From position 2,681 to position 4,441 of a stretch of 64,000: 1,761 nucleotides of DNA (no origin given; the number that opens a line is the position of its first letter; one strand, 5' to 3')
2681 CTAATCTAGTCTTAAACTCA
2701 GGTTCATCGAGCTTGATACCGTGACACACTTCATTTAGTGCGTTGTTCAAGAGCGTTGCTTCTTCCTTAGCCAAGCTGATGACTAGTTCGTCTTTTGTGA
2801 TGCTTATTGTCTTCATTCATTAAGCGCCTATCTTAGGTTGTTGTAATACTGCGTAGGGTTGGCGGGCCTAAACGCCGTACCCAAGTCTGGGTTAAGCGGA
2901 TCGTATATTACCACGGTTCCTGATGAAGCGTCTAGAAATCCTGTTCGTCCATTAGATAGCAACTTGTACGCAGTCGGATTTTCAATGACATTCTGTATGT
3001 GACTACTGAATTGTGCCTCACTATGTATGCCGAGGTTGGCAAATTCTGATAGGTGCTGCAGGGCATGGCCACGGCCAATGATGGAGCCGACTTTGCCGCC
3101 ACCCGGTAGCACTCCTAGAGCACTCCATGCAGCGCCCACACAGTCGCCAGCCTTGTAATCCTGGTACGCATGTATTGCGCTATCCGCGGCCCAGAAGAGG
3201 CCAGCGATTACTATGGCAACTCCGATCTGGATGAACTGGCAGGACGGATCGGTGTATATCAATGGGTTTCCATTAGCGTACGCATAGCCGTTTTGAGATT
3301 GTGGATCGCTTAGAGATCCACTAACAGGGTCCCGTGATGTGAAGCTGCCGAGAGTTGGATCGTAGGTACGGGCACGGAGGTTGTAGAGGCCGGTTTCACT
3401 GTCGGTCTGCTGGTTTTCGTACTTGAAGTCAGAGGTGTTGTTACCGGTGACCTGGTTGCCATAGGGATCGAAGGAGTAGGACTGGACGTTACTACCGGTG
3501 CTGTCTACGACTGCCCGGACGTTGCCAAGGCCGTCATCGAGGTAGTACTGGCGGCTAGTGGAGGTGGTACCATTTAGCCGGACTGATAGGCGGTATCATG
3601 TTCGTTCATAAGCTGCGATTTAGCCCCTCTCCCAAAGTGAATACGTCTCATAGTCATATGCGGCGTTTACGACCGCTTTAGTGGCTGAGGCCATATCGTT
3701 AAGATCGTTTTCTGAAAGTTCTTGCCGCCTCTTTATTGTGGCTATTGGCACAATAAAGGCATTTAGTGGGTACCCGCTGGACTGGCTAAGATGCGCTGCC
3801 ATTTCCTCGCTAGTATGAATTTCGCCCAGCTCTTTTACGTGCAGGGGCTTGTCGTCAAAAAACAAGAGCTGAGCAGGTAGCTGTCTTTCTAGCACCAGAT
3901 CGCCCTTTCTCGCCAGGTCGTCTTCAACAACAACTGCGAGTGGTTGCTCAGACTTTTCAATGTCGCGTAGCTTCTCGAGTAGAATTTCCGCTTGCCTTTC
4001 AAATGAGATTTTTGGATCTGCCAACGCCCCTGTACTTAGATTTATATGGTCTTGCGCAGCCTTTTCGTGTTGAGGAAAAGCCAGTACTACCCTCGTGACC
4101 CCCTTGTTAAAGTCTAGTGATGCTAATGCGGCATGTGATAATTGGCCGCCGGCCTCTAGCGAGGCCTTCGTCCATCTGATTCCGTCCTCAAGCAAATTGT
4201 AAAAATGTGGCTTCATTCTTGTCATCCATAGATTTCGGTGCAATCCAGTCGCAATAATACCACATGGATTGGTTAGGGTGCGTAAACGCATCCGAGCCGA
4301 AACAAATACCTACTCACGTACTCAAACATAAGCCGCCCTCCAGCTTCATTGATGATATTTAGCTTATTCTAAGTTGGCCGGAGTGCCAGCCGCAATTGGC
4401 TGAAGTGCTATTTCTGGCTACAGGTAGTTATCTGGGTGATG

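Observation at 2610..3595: Start-less RHS/YD core tip with an unassigned toxin domain and a candidate immunity gene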

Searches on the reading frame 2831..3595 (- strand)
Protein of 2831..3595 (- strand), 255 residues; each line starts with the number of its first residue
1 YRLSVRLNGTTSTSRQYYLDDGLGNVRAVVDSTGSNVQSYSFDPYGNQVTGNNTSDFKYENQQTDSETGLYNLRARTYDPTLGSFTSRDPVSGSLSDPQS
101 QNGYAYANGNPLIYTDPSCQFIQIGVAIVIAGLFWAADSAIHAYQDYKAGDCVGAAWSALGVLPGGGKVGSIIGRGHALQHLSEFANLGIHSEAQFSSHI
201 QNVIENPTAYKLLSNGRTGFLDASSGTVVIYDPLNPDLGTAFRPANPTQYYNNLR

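Call 6: search_protein_families(library=pfam, proteins=[window:2831-3595:-], max_evalue=1)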
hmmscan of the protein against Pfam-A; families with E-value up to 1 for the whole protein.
window:2831-3595:- (255 aa): 3 families
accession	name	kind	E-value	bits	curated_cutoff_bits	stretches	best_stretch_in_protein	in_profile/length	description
PF05593.20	RHS_repeat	-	0.012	16.4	22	1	21-49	2-29/38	RHS Repeat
PF20673.2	Gag_spuma_C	-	0.054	14.6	25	1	52-80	32-59/87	Spumavirus Gag polyprotein, C-terminal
PF11190.13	DUF2976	-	0.078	13.3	28.2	1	121-163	27-66/87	Protein of unknown function (DUF2976)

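Call 7: search_protein_families(library=ncbifam, proteins=[window:2831-3595:-], max_evalue=1)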
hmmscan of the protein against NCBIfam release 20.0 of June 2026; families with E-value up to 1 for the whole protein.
window:2831-3595:- (255 aa): 2 families
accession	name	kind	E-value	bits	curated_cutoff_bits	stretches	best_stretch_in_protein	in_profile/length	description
TIGR03696.1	Rhs_assc_core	domain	2.7e-19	69.4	32.5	1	42-118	1-74/76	RHS repeat-associated core domain-containing protein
NF041261.1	RHS_core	equivalog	5.1e-06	24.6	2000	1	17-92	1159-1238/1261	RHS element core protein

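Call 13: search_protein_families(library=padloc, proteins=[window:2831-3595:-], max_evalue=1)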
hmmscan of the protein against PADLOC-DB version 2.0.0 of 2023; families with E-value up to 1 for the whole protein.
window:2831-3595:- (255 aa): 0 families

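Call 55: find_related_loci(query=window:2831-3595:-, collection=metagenome_contigs, flank=8000)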
Query window:2831-3595:- (255 aa) in metagenome_contigs; peptide patterns used: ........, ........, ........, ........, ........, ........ (x = any residue, [..] = any of these).
87 stretches matched a pattern; 15 encode a relative of the query (tblastn E <= 1e-3); 15 distinct loci.
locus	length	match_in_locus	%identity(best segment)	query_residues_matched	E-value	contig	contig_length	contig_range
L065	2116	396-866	64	5-169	3e-60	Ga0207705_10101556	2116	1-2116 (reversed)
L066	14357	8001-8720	50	10-255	8e-76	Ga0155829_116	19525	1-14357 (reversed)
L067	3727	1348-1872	48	10-184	3e-47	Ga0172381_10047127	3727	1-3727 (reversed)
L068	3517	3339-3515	78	5-63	4e-26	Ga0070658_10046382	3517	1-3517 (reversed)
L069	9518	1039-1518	37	3-169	2e-22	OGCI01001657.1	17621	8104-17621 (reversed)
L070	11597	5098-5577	37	3-169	2e-22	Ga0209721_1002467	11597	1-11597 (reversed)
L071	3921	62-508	39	17-168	2e-22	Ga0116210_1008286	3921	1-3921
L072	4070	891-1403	33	17-176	2e-20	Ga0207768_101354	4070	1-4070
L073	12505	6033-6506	33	24-184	6e-20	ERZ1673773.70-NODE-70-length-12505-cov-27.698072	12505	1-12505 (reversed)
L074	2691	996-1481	34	24-177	1e-18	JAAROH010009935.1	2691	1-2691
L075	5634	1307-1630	43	11-118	6e-13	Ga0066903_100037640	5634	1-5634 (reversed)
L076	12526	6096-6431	35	17-118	4e-13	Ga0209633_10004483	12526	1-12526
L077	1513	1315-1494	38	83-150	2e-8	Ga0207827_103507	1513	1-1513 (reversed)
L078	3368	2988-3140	41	76-126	3e-6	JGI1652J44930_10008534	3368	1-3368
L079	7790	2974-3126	41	76-126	4e-6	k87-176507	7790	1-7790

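Call 84: list_cluster_members(proteins=[L066:3228-8720:+, L066:8751-8963:+, L066:10029-10532:+, L066:10884-11333:-, L066:237-719:-, L066:2619-3224:+, L065:1103-1435:+, L065:1505-1948:+])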
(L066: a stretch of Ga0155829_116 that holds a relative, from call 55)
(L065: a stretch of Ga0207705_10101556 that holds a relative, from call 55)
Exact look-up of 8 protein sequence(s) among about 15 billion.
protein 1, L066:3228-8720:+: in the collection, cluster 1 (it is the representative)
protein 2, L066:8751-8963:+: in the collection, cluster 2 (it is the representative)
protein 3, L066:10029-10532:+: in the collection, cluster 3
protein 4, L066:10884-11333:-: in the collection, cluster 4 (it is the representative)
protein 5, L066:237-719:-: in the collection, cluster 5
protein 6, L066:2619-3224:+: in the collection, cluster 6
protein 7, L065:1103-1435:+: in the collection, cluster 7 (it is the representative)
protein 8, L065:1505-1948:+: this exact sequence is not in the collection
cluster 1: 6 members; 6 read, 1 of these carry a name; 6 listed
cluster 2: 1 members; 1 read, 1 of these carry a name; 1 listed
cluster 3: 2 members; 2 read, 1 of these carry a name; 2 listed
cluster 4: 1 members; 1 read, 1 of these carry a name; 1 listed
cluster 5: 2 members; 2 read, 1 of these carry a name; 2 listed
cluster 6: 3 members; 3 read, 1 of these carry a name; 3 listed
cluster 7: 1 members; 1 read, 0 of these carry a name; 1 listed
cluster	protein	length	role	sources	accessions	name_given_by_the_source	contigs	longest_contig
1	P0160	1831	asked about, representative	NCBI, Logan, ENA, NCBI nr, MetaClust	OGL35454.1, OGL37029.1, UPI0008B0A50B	hypothetical protein A3A68_01065 [Candidatus Saccharibacteria bacterium ... | MAG: hypothetical protein A3F38_02680 [Candidatus Saccharibacteria bacterium ... | status=active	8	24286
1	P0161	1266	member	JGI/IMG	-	-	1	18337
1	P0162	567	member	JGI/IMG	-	-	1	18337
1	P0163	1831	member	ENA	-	-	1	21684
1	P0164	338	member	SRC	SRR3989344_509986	-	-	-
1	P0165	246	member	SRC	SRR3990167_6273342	-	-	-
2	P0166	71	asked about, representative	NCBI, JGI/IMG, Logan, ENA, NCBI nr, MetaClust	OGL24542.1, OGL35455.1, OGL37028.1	hypothetical protein A3A68_01060 [Candidatus Saccharibacteria bacterium ... | MAG: hypothetical protein A2884_01190 [Candidatus Saccharibacteria bacterium ... | \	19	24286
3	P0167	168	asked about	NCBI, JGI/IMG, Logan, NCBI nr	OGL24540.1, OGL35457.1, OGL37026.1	hypothetical protein A3A68_01045 [Candidatus Saccharibacteria bacterium ... | MAG: hypothetical protein A2884_01175 [Candidatus Saccharibacteria bacterium ...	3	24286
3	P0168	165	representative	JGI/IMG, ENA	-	-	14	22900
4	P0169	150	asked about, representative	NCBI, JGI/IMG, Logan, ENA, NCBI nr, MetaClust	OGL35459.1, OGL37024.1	hypothetical protein A3A68_01035 [Candidatus Saccharibacteria bacterium ... | MAG: hypothetical protein A3F38_02710 [Candidatus Saccharibacteria bacterium ... | \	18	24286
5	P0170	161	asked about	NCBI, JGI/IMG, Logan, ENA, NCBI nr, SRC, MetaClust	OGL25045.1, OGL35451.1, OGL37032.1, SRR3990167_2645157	hypothetical protein A3A68_01085 [Candidatus Saccharibacteria bacterium ... | MAG: hypothetical protein A2884_01585 [Candidatus Saccharibacteria bacterium ... | \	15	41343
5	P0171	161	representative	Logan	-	-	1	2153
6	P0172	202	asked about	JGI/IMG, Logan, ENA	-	-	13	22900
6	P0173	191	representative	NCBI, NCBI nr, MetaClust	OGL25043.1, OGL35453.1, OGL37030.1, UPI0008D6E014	hypothetical protein A3A68_01070 [Candidatus Saccharibacteria bacterium ... | MAG: hypothetical protein A2884_01570 [Candidatus Saccharibacteria bacterium ... | status=active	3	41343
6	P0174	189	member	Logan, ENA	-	-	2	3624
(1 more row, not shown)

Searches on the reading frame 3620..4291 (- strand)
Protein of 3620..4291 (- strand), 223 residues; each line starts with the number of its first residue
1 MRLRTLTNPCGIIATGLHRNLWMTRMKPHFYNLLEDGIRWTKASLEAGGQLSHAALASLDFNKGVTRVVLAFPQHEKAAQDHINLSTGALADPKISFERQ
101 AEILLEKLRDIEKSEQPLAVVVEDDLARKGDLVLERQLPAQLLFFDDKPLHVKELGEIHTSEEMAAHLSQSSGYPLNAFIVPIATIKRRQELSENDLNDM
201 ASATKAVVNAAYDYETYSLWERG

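Call 6: search_protein_families(library=pfam, proteins=[window:3623-4291:-], max_evalue=1)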
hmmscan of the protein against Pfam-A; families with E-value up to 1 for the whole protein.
window:3623-4291:- (223 aa): 0 families

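Call 7: search_protein_families(library=ncbifam, proteins=[window:3623-4291:-], max_evalue=1)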
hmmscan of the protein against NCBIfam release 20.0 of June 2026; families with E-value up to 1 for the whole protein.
window:3623-4291:- (223 aa): 1 family
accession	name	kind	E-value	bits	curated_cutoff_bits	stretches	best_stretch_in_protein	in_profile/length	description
NF005889.0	PRK07850.1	equivalog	0.045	12.8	515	1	33-121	283-370/387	steroid 3-ketoacyl-CoA thiolase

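Call 13: search_protein_families(library=padloc, proteins=[window:3623-4291:-], max_evalue=1)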
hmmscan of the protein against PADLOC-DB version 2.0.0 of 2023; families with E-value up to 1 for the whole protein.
window:3623-4291:- (223 aa): 0 families

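Call 18: find_encoding_contigs(protein=window:3620-4291:-, flank=10000)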
Protein window:3620-4291:- (223 aa): no gene with exactly this product is on record in the collection.

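Call 52: find_homologous_proteins(query=window:3623-4291:-, max_evalue=0.001)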
Query window:3623-4291:- (223 aa): 1 proteins with E <= 0.001 among 564 candidates.
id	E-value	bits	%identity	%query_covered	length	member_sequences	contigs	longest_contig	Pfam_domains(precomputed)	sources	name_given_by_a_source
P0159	1.0e-142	491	100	100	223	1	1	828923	-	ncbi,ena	-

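Call 54: find_encoding_contigs(protein=P0159, flank=10000, max_places=3)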
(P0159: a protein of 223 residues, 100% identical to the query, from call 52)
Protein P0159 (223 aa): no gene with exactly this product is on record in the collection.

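Call 76: predict_structure(protein=window:3623-4291:-)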
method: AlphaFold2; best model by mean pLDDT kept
length: 223 residues; sequences in the alignment: 1
mean_pLDDT: 40.5   pTM: 0.41
mean pLDDT of the five models: 40.5, 34.2, 33.6, 31.6, 31.1
residues with pLDDT >= 90: 0; 70-90: 4; 50-70: 63; < 50: 156
segments of 3 or more residues with pLDDT < 50: 1-66, 85-87, 89-91, 112-118, 122-154, 183-223
pLDDT, mean of each block of 10 residues (from residue 1): 21 27 20 29 34 35 49 56 51 52 55 47 35 24 36 54 69 61 41 40 31 28 29
secondary structure, 60 per line:
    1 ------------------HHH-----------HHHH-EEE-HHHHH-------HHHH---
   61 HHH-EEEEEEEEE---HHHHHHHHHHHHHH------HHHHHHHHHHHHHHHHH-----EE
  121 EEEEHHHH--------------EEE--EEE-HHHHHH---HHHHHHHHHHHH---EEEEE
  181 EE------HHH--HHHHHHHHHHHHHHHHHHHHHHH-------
elements in order: H33-36 E38-40 H42-46 H54-57 E65-73 H77-90 H97-113 E119-124 H125-128 E143-145 E148-150 H152-157 H161-172 E176-182 H194-216
